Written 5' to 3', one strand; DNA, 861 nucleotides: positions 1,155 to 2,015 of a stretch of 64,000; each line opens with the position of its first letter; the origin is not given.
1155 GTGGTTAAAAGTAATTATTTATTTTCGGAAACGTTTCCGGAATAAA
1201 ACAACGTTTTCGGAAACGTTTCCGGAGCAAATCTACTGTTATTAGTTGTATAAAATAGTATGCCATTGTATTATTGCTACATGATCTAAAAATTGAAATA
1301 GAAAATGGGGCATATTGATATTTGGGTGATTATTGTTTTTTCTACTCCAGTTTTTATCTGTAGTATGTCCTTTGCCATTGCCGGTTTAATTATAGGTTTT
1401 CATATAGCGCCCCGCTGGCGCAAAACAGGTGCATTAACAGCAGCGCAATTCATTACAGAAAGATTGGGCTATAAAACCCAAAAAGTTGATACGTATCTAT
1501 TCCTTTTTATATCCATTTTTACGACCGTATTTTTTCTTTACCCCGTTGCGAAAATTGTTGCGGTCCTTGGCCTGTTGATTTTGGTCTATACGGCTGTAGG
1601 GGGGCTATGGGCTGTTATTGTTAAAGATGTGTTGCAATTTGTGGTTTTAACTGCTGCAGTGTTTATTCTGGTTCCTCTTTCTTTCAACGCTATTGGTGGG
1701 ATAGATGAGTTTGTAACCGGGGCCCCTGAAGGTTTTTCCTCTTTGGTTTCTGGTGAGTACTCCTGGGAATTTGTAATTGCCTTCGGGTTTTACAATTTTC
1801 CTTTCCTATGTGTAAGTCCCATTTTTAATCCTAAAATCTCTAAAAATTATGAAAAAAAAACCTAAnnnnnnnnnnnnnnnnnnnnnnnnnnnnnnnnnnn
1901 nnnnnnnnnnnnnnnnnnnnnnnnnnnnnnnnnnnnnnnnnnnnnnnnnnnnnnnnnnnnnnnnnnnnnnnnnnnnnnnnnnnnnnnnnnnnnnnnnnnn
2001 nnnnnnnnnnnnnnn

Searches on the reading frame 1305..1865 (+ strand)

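Call 3: search_protein_families(library=pfam, proteins=[window:1305-1865:+], max_evalue=0.01)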
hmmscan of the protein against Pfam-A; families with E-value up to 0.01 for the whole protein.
window:1305-1865:+ (186 aa): 1 family
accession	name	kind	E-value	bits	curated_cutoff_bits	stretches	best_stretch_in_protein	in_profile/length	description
PF00474.23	SSF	-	9.4e-11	41.6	22.8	1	16-138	41-177/406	Sodium:solute symporter family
